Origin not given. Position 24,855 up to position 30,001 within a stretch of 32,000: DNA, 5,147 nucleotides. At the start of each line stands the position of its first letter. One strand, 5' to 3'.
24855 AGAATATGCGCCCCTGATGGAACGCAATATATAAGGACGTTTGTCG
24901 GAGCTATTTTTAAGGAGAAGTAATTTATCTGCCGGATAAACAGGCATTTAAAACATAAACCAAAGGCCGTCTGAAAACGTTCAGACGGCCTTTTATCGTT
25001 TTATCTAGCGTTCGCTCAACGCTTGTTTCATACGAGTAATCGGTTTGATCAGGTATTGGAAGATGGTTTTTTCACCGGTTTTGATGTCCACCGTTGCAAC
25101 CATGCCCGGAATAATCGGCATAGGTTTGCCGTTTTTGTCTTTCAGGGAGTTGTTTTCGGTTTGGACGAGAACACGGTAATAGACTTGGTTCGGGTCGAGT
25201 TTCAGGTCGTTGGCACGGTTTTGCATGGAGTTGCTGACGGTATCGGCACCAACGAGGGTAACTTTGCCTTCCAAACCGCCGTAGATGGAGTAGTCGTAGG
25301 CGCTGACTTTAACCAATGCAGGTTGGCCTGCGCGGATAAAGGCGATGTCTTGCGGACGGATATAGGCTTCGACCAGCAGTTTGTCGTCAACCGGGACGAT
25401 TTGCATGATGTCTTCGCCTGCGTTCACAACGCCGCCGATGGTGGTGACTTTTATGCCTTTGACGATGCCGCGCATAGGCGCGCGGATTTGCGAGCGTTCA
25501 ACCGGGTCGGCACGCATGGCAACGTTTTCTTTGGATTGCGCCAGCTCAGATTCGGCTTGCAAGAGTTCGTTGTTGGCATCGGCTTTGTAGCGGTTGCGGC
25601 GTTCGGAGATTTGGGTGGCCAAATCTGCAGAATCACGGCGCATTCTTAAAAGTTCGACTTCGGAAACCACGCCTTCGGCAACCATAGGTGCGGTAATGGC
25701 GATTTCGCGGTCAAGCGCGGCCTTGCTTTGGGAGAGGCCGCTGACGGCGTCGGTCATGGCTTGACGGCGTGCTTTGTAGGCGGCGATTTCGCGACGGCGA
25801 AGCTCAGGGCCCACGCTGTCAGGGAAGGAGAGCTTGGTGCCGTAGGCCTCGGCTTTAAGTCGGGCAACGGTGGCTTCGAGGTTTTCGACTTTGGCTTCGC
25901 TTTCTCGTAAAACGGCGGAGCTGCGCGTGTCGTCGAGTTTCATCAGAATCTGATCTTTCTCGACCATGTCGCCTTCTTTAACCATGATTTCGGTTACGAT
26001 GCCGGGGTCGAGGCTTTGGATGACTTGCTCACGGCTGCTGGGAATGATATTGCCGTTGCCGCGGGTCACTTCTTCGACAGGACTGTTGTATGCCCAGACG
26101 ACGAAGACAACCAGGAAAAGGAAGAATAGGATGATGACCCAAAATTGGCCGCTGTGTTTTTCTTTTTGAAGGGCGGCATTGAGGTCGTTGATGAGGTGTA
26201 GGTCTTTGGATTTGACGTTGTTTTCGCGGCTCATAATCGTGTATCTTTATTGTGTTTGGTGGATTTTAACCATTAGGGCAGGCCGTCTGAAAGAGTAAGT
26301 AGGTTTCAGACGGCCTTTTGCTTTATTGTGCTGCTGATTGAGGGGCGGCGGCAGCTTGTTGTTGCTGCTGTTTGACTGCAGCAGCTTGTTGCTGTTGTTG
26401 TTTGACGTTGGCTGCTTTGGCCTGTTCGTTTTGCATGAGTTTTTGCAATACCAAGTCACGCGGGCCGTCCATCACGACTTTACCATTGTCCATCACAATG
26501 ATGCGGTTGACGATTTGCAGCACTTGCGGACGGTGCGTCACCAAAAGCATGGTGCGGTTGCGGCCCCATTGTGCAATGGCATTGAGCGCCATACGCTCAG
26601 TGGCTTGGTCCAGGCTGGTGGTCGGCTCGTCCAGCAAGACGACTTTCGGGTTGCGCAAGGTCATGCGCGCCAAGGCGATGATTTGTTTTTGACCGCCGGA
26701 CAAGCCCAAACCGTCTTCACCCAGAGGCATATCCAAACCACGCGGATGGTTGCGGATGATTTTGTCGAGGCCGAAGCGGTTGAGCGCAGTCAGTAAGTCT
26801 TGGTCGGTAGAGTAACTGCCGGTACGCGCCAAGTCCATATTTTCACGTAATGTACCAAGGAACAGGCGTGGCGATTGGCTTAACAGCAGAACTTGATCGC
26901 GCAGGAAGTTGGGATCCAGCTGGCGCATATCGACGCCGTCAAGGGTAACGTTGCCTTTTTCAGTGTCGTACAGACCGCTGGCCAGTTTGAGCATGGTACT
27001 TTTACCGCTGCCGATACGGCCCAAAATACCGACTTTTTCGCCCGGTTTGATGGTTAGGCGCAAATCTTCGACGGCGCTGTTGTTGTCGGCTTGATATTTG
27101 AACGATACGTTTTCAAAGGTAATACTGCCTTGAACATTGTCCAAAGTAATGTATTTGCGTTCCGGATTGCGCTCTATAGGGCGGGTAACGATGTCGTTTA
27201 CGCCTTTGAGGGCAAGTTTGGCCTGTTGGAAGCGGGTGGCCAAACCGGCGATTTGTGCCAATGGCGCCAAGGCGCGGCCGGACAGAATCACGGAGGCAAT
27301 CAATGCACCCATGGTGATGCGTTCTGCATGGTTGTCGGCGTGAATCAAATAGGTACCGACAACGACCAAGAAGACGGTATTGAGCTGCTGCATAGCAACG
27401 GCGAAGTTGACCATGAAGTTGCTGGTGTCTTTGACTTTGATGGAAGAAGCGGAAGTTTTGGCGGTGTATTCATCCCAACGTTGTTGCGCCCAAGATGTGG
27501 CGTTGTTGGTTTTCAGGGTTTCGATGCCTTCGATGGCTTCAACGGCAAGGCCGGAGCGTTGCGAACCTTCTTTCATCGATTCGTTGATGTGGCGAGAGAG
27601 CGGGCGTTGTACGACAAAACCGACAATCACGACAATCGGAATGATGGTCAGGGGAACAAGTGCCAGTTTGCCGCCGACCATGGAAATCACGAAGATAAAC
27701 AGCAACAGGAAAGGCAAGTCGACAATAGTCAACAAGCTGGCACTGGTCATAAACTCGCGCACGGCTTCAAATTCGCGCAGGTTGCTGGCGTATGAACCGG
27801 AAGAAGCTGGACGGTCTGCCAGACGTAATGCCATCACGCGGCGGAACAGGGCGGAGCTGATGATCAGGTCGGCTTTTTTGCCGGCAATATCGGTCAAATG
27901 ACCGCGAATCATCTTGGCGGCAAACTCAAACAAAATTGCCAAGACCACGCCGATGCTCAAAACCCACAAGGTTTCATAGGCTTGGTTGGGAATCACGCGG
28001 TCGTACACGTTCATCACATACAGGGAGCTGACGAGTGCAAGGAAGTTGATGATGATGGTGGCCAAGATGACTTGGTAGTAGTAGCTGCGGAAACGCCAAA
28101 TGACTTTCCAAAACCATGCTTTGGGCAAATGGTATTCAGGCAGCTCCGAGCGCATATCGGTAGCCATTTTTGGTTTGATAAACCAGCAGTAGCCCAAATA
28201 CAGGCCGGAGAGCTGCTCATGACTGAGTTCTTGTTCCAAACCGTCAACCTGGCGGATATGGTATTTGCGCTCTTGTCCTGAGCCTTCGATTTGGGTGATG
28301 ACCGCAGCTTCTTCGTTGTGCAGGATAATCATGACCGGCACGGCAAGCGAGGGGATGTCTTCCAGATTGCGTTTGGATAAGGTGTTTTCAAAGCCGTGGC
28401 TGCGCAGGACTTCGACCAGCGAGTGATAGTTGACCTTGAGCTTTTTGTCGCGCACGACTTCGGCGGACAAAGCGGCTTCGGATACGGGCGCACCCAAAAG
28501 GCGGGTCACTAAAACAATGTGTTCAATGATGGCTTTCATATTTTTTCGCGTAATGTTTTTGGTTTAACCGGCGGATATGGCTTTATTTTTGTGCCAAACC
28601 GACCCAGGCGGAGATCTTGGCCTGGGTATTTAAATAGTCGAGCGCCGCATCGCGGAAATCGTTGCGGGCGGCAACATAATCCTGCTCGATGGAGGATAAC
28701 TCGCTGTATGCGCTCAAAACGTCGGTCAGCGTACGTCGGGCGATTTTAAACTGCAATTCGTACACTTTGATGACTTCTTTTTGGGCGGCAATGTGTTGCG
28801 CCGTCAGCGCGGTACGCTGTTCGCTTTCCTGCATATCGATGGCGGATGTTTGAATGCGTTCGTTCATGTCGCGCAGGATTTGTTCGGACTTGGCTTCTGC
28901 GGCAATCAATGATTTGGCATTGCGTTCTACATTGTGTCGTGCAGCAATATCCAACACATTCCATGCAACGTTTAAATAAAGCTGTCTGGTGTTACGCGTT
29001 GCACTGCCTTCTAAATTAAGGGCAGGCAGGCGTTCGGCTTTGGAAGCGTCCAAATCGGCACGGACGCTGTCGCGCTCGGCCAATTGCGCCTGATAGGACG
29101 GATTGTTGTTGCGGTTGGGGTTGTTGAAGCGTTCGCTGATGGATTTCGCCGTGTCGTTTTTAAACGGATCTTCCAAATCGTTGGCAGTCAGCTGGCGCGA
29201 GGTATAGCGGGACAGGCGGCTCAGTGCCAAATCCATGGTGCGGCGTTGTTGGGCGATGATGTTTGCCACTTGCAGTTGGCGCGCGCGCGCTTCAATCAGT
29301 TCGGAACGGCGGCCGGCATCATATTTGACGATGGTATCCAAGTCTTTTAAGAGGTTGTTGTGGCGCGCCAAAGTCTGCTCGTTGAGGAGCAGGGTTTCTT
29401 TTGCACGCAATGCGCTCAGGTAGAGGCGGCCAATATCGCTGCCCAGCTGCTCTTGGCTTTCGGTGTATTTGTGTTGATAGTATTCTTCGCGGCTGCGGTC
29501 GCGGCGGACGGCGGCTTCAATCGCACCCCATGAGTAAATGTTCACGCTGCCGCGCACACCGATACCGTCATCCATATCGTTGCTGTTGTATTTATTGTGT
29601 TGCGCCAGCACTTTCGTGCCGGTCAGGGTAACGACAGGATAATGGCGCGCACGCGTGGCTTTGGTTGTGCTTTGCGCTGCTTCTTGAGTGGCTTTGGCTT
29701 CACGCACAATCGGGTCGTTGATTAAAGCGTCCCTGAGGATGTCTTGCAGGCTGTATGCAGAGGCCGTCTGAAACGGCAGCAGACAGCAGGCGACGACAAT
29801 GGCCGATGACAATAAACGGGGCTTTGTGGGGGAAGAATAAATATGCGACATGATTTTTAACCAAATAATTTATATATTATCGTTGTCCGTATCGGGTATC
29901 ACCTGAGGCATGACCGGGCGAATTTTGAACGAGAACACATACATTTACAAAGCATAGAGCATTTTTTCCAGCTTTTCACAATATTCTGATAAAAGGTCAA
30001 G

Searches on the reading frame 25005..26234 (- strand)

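Call 62: search_protein_families(library=pfam, proteins=[window:25005-26234:-], max_evalue=0.00001)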
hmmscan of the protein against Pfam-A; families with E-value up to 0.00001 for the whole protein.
window:25005-26234:- (409 aa): 3 families
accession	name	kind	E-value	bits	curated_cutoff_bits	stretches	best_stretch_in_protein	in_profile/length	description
PF13437.12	HlyD_3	-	6.8e-21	75.4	22.2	1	249-362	1-96/106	HlyD family secretion protein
PF16576.10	HlyD_D23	-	4.7e-11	42.8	30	1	218-328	80-184/214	Barrel-sandwich domain of CusB or HlyD membrane-fusion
PF13533.13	Biotin_lipoyl_2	-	3.2e-07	30.5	29.8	1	72-101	3-32/32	Biotin-lipoyl like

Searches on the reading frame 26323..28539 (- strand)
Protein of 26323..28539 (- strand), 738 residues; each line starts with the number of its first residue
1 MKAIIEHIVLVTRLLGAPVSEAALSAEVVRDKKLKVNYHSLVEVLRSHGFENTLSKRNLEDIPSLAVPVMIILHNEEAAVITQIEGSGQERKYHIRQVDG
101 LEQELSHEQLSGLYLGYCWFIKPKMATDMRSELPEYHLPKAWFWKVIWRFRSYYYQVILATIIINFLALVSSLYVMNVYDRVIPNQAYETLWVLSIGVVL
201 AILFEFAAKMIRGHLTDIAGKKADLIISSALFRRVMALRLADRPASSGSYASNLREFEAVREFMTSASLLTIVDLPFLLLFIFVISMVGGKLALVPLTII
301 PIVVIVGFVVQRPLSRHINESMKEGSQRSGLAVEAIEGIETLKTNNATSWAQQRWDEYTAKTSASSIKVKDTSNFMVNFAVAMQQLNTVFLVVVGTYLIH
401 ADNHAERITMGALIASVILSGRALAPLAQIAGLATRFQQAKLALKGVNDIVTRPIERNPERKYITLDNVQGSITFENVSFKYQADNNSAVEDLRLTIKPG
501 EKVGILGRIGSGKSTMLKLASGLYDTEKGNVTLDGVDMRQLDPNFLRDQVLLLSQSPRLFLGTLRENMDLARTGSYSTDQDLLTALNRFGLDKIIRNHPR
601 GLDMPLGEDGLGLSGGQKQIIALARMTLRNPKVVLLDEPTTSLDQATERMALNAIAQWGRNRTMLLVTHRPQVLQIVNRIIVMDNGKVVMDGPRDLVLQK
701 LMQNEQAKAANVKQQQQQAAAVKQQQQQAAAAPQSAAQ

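Call 62: search_protein_families(library=pfam, proteins=[window:26323-28539:-], max_evalue=0.00001)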
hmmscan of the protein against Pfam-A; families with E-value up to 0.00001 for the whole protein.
window:26323-28539:- (738 aa): 2 families
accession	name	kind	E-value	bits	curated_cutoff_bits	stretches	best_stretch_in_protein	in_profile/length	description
PF00005.33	ABC_tran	-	4.6e-29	102.2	25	1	491-641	2-137/137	ABC transporter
PF00664.28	ABC_membrane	-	1.4e-23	84.4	28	1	157-418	4-265/274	ABC transporter transmembrane region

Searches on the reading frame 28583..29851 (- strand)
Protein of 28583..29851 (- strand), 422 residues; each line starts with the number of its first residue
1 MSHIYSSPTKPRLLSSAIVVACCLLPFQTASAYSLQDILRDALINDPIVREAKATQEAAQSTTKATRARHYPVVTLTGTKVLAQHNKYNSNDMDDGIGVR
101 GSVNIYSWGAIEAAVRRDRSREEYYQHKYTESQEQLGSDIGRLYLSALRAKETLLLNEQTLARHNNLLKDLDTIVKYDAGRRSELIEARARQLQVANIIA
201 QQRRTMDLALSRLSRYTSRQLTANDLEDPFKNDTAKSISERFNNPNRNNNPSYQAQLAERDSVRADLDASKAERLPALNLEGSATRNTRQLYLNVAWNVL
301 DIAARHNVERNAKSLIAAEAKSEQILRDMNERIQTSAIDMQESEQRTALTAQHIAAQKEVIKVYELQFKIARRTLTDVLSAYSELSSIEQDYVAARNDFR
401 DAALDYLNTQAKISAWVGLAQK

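Call 62: search_protein_families(library=pfam, proteins=[window:28583-29851:-], max_evalue=0.00001)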
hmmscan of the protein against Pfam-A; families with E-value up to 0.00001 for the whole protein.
window:28583-29851:- (422 aa): 1 family
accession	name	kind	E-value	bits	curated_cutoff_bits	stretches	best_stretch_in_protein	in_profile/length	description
PF02321.23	OEP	-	1.2e-34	120.2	22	2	35-217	1-186/187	Outer membrane efflux protein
